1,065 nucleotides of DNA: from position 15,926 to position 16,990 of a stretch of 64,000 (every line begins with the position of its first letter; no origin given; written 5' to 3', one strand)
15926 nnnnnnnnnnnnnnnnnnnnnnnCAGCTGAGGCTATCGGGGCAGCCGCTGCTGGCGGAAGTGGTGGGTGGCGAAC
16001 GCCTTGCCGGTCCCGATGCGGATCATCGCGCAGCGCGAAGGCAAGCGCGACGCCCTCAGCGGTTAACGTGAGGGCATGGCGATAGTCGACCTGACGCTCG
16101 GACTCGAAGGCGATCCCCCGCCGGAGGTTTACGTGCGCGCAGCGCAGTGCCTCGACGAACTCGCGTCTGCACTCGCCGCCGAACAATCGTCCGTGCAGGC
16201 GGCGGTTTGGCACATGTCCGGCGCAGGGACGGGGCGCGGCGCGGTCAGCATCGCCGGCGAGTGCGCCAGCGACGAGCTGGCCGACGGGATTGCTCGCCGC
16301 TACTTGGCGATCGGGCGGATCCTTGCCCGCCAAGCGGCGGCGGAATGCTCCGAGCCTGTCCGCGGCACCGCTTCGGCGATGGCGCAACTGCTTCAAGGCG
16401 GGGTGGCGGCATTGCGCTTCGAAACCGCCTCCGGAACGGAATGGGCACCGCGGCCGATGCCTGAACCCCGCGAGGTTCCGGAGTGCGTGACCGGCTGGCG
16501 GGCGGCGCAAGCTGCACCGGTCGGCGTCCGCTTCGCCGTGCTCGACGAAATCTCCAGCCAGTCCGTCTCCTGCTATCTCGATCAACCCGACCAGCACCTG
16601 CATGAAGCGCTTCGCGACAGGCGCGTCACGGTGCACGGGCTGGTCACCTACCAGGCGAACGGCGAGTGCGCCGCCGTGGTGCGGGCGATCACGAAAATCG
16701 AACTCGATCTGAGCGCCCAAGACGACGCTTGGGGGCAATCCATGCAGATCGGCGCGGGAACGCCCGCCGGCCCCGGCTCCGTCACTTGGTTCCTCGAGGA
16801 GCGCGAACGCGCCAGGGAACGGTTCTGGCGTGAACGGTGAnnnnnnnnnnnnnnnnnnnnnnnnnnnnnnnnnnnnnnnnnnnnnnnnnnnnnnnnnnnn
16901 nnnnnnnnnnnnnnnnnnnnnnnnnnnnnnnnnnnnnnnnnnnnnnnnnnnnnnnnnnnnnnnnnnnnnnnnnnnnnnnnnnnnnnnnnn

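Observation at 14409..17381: Variable cassette slot between convergent sulfatase-like and thiamine-pyrophosphokinase genes: two cargo cassettes, each flanked by duplicated gene-tail repeats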

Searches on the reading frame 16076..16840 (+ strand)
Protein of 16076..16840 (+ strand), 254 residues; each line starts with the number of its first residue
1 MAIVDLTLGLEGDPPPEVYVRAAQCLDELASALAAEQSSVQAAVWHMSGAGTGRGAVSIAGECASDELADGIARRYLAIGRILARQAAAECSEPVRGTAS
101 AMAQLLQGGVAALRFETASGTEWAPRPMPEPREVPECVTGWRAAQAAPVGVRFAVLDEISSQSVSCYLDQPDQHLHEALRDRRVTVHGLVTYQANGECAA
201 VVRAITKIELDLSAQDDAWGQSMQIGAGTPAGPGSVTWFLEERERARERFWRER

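Call 6: search_protein_families(library=pfam, proteins=[window:16076-16840:+], max_evalue=0.01)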
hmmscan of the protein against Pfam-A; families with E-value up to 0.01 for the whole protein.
window:16076-16840:+ (254 aa): 0 families

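Call 7: search_protein_families(library=padloc, proteins=[window:16076-16840:+], max_evalue=0.01)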
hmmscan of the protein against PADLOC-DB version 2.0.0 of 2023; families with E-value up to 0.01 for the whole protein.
window:16076-16840:+ (254 aa): 0 families

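Call 15: find_homologous_proteins(query=window:16076-16840:+, max_evalue=0.001)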
Query window:16076-16840:+ (254 aa): 10 proteins with E <= 0.001 among 8000 candidates.
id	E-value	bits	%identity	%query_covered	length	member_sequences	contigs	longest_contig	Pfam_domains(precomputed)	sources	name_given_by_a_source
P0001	6.3e-162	555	100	100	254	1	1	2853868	-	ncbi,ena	-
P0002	2.0e-138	478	86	94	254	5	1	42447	-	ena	-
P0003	6.2e-138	476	87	100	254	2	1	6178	-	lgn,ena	-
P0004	2.2e-123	429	76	94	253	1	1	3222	-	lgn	-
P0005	1.2e-122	426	77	94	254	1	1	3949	-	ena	-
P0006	8.0e-120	417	75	94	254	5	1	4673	-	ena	-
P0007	1.3e-103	364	65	94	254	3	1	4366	-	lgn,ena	-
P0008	3.2e-102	359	65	94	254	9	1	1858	-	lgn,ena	-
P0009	1.3e-98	347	63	94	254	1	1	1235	-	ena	-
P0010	1.2e-50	190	43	95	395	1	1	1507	-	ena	-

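Call 16: find_encoding_contigs(protein=P0002, flank=10000, max_places=5)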
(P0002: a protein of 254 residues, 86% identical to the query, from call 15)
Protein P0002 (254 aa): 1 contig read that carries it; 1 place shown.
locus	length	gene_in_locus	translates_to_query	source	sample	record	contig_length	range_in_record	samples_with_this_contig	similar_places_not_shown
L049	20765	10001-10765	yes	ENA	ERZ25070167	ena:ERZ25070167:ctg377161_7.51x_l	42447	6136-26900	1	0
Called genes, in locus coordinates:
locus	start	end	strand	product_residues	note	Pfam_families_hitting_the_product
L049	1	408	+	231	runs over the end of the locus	PF00528:BPD_transp_1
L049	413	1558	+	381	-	PF00005:ABC_tran, PF13304:AAA_21 (faint), PF08402:TOBE_2 (weak), PF03459:TOBE, PF12857:TOBE_3 (weak)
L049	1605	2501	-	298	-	PF01972:SDH_protease, PF25145:NfeD1b_N (weak)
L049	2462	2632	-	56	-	-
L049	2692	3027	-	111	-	PF00462:Glutaredoxin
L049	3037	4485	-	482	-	PF00224:PK, PF02887:PK_C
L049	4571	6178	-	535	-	PF00118:Cpn60_TCP1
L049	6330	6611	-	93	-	PF10502:Peptidase_S26 (faint)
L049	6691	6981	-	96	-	PF09723:Zn_ribbon_8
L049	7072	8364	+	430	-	PF00753:Lactamase_B, PF14863:Alkyl_sulf_dimr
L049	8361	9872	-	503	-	PF01555:N6_N4_Mtase, PF04471:Mrr_cat (weak)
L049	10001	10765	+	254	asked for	-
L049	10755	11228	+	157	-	PF01850:PIN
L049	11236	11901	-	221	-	PF04263:TPK_catalytic, PF04265:TPK_B1_binding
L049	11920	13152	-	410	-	PF00296:Bac_luciferase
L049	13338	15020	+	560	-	PF00496:SBP_bac_5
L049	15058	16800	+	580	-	PF00496:SBP_bac_5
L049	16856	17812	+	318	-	PF19300:BPD_transp_1_N, PF00528:BPD_transp_1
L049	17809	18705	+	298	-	PF12911:OppC_N, PF00528:BPD_transp_1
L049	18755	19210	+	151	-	-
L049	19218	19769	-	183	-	-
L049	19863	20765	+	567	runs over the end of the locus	PF03485:Arg_tRNA_synt_N, PF00750:tRNA-synt_1d, PF05746:DALR_1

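Call 17: find_encoding_contigs(protein=P0003, flank=10000, max_places=5)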
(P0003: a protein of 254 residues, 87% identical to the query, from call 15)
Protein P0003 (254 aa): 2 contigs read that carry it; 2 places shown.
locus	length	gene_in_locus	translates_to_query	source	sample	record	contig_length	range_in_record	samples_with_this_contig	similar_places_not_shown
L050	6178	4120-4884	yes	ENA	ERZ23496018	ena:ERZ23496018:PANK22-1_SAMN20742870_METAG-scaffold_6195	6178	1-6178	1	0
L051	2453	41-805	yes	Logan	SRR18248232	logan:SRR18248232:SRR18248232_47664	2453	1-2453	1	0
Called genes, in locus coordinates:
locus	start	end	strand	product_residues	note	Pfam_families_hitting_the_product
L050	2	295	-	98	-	?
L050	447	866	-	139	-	PF10502:Peptidase_S26 (faint)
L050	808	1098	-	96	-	PF09723:Zn_ribbon_8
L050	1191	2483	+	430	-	PF00753:Lactamase_B, PF14863:Alkyl_sulf_dimr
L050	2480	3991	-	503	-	PF01555:N6_N4_Mtase, PF04471:Mrr_cat (weak)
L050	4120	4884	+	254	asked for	-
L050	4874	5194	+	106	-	-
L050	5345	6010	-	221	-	PF04263:TPK_catalytic, PF04265:TPK_B1_binding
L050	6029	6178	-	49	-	?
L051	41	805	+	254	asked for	-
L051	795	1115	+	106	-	-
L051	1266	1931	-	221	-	PF04263:TPK_catalytic, PF04265:TPK_B1_binding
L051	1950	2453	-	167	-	?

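Call 18: find_encoding_contigs(protein=P0001, flank=10000, max_places=5)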
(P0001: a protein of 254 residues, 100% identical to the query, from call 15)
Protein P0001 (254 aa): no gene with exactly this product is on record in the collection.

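Call 19: find_encoding_contigs(protein=P0006, flank=10000, max_places=5)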
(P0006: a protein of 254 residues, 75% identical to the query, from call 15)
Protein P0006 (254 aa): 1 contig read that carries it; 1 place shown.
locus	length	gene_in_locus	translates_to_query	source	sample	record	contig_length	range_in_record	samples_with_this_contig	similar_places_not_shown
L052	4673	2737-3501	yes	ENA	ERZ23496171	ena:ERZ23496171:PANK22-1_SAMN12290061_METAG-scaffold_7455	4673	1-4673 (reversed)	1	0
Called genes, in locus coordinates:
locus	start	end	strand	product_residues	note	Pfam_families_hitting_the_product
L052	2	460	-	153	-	?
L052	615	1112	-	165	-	PF10502:Peptidase_S26 (weak)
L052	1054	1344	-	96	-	PF09723:Zn_ribbon_8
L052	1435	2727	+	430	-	PF00753:Lactamase_B, PF14863:Alkyl_sulf_dimr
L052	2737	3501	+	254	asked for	-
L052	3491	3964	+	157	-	PF01850:PIN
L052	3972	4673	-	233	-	?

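Call 20: find_encoding_contigs(protein=P0007, flank=10000, max_places=5)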
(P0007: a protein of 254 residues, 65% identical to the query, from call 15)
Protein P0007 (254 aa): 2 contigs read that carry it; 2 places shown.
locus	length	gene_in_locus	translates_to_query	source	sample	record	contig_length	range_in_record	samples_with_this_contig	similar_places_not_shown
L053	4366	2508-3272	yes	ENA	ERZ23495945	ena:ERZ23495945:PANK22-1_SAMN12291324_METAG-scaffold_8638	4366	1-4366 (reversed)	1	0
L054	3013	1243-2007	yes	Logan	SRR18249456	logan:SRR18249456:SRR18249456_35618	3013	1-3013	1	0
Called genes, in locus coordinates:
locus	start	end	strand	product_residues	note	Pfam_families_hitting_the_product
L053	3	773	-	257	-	?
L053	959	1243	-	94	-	PF10502:Peptidase_S26 (weak)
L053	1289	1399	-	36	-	-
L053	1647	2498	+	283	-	PF14863:Alkyl_sulf_dimr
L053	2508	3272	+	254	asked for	-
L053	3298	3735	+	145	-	PF01850:PIN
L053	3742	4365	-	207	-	?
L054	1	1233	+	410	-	?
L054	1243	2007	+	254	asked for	-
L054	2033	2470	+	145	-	PF01850:PIN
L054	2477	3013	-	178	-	?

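Call 21: find_encoding_contigs(protein=P0005, flank=10000, max_places=5)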
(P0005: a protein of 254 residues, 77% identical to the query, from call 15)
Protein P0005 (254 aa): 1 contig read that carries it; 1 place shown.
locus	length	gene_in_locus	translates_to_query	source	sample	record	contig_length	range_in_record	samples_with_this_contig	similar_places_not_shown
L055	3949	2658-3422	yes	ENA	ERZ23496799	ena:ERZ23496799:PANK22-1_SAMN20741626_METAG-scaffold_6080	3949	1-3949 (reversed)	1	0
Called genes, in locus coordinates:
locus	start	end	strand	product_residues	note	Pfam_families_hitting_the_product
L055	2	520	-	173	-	?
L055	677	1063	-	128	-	PF00717:Peptidase_S24 (weak), PF10502:Peptidase_S26 (weak)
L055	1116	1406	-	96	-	PF09723:Zn_ribbon_8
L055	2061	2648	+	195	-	PF14863:Alkyl_sulf_dimr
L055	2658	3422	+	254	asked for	-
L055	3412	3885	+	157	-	PF01850:PIN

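Call 22: find_encoding_contigs(protein=P0004, flank=10000, max_places=5)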
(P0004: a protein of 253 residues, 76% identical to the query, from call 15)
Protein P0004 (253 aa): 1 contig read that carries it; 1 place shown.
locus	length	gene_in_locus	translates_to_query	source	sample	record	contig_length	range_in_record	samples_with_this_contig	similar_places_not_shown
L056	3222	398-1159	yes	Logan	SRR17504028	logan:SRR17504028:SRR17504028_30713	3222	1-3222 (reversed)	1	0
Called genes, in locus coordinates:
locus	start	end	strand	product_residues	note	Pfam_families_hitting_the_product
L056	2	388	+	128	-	?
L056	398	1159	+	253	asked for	-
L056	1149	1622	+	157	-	PF01850:PIN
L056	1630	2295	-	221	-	PF04263:TPK_catalytic, PF04265:TPK_B1_binding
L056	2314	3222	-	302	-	?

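Call 28: search_protein_families(library=ncbifam, proteins=[window:16076-16840:+], max_evalue=0.01)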
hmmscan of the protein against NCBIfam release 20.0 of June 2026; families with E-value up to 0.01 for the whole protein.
window:16076-16840:+ (254 aa): 0 families

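Call 37: predict_structure(alignment_id=A1)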
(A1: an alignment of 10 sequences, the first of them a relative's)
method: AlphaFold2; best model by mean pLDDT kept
length: 254 residues; sequences in the alignment: 10
mean_pLDDT: 57.9   pTM: 0.42
mean pLDDT of the five models: 57.9, 51.5, 50.7, 48.1, 43.1
residues with pLDDT >= 90: 0; 70-90: 56; 50-70: 130; < 50: 68
segments of 3 or more residues with pLDDT < 50: 49-53, 128-149, 217-254
pLDDT, mean of each block of 10 residues (from residue 1): 69 68 78 70 61 59 76 72 59 71 62 62 53 41 44 57 57 62 61 53 61 50 29 38 45 37
secondary structure, 60 per line:
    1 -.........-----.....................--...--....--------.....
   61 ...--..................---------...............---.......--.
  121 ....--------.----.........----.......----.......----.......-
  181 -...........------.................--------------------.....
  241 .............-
elements in order: E2-10 H16-36 E44-47 E56-63 H66-83 H93-107 E111-117 E120-124 E138-146 E151-157 E162-168 H173-179 E182-192 E199-215 H236-253

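Call 51: find_encoding_contigs(protein=P0010, flank=5000, max_places=4)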
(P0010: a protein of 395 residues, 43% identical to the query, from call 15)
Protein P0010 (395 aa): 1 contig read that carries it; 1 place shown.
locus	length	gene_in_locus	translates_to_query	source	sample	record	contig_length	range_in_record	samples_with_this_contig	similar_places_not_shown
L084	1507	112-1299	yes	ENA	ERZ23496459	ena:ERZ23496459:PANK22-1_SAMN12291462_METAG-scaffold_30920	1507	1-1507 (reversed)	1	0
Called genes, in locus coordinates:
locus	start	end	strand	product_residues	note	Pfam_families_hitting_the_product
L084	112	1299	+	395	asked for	-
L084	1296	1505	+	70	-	?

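Call 52: find_encoding_contigs(protein=P0008, flank=5000, max_places=6)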
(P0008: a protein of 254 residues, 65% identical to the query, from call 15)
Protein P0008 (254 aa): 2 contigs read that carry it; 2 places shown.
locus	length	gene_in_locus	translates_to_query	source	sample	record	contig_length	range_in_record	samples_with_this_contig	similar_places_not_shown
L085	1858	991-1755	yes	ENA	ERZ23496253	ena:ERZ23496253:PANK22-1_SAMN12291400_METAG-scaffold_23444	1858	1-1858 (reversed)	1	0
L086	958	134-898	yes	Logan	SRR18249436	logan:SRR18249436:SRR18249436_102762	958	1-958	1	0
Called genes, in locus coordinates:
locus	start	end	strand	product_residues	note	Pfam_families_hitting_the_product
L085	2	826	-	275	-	?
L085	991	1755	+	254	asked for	-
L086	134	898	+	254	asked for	-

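Call 53: search_protein_representatives(alignment_id=A1)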
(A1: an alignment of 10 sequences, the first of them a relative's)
Query: 10 sequences, 254 profile positions. Proteins with E-value up to 0.001 (for the whole library): 496; up to 1e-10: 276; up to 1e-30: 3. The best 150 are listed.
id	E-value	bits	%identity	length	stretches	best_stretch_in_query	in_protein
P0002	1.0e-144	497.3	-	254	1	1-254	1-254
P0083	1.7e-102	359.0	-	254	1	1-253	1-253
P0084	8.8e-80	284.5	-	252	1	1-247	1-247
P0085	2.1e-30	122.7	-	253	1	1-210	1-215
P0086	2.2e-26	109.5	-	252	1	4-212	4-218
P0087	7.5e-26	107.8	-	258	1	1-224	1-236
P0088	7.5e-25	104.5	-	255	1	1-209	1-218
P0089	1.3e-24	103.8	-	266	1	1-232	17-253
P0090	1.5e-24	103.5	-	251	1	6-208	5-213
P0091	2.1e-24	103.1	-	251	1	1-233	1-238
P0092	2.3e-24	102.9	-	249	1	1-215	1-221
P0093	3.3e-24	102.4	-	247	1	1-223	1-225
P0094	4.6e-24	101.9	-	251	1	1-223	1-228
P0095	1.3e-23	100.4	-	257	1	1-218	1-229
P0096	1.5e-23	100.3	-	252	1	1-210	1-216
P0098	2.9e-23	99.3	-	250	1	1-236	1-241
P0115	2.7e-21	92.9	-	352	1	2-226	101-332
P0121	3.8e-21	92.4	-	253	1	1-232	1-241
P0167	8.9e-18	81.3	-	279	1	2-232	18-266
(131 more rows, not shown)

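Call 54: search_protein_families(library=pfam, proteins=[P0085, P0086, P0087, P0088, P0089, P0091, P0098, P0115, P0121, P0167], max_evalue=0.01)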
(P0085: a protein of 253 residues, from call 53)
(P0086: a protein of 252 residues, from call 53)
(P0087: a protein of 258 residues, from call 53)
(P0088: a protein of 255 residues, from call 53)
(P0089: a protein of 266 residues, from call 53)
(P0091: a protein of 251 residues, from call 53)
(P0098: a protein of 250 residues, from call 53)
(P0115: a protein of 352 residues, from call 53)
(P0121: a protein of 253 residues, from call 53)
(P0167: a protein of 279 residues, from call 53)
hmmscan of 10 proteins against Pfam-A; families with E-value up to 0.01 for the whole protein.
P0085 (253 aa): 0 families

P0086 (252 aa): 0 families

P0087 (258 aa): 0 families

P0088 (255 aa): 0 families

P0089 (266 aa): 1 family
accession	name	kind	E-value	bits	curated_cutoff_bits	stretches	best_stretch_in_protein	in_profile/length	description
PF18676.6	MBG_2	-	0.0052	17.8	25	0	53-101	12-59/72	MBG domain (YGX type)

P0091 (251 aa): 0 families

P0098 (250 aa): 0 families

P0115 (352 aa): 0 families

P0121 (253 aa): 0 families

P0167 (279 aa): 0 families

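Call 59: predict_structure(alignment_id=A2)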
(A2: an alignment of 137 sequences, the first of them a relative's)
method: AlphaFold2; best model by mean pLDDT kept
length: 254 residues; sequences in the alignment: 137
mean_pLDDT: 87.2   pTM: 0.80
mean pLDDT of the five models: 87.2, 87.0, 86.7, 85.7, 85.3
residues with pLDDT >= 90: 169; 70-90: 52; 50-70: 25; < 50: 8
segments of 3 or more residues with pLDDT < 50: 223-230
pLDDT, mean of each block of 10 residues (from residue 1): 94 92 97 90 84 79 95 98 96 97 94 95 91 96 83 93 93 91 96 89 96 68 46 61 75 70
secondary structure, 60 per line:
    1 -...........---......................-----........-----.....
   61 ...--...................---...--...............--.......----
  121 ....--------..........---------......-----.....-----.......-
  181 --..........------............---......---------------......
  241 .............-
elements in order: E2-12 H16-37 E43-50 E56-63 H66-84 H93-107 E110-116 E121-124 E133-142 E152-157 E163-167 H173-179 E183-192 E199-210 H214-219 H235-253

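Call 62: fold_search(model_id=the predicted structure, library=pdb)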
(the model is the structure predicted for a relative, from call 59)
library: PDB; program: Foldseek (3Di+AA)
matches with E <= 10: 1025; with E <= 0.001: 0
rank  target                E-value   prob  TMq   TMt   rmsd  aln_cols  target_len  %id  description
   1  5gqo_A                2.3e-02  0.80  0.19  0.42   9.2       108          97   18  Structure of the second Single Stranded DNA Binding protein (SSBb) from Mycobacterium smegmatis (released 2016-10-12)
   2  4al6_A                2.8e-02  0.35  0.21  0.30  14.1       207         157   13  Crystal structure of the S148ACsy4-crRNA complex (released 2012-06-13)
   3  7uy5_J                3.1e-02  0.85  0.23  0.39  12.2       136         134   12  Tetrahymena telomerase with CST (released 2022-07-13)
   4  3lo3_A                3.1e-02  0.84  0.23  0.48   5.0       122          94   17  The crystal structure of a conserved functionally unknown protein from Colwellia psychrerythraea 34H. (released 2010-02-16)
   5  2xlk_B                3.5e-02  0.18  0.19  0.25  14.5       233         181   13  Crystal structure of the Csy4-crRNA complex, orthorhombic form (released 2010-09-22)
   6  8txr_B                4.0e-02  0.72  0.18  0.16  11.7       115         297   12  E. coli ExoVII(H238A) (released 2024-01-31)
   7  8ib9_AB               4.0e-02  0.54  0.21  0.15   7.3       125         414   14  Respiratory complex CI:CIII2, type IB, Wild type mouse under cold temperature (released 2024-09-18)
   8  9gs9_H                4.5e-02  0.28  0.23  0.27  13.5       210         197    8  Tn7016 PseCAST QCascade (released 2024-10-16)
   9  7bio_A                5.0e-02  0.60  0.22  0.44  10.8       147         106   15  Crystal structure of monooxygenase RslO4 from Streptomyces bottropensis (released 2021-01-20)
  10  8ic2_AB               5.0e-02  0.51  0.21  0.15   7.3       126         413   13  Respiratory complex CI:CIII2, type I, PERK -/- mouse under cold temperature (released 2024-09-18)
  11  8txr_A                5.3e-02  0.82  0.20  0.13   5.9        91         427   15  E. coli ExoVII(H238A) (released 2024-01-31)
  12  2ccz_A                5.3e-02  0.69  0.21  0.37   8.9       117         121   16  Crystal structure of E. coli primosomol protein PriB bound to ssDNA (released 2006-09-18)
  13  1nnx                  5.6e-02  0.96  0.21  0.50   4.4        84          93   12  Structure of the hypothetical protein ygiW from E. coli. (released 2004-03-09)
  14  7r31_C                6.4e-02  0.57  0.17  0.34   5.9        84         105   11  Carbon regulatory PII-like protein SbtB from Synechocystis sp. 6803, C105A+C110A variant, in complex with ATP (co-crys (released 2023-02-15)
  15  3bgu_B                7.1e-02  0.54  0.23  0.41   6.2       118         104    9  Crystal structure of a dimeric ferredoxin-like protein of unknown function (tfu_0763) from thermobifida fusca yx at 1. (released 2007-12-11)
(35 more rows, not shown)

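Call 67: search_dna_similar(query=P0091, collection=plasmids, mode=protein, max_evalue=0.001, max_rows=15)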
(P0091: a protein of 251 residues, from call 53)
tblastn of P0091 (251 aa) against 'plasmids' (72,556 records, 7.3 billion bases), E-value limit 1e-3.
No match.
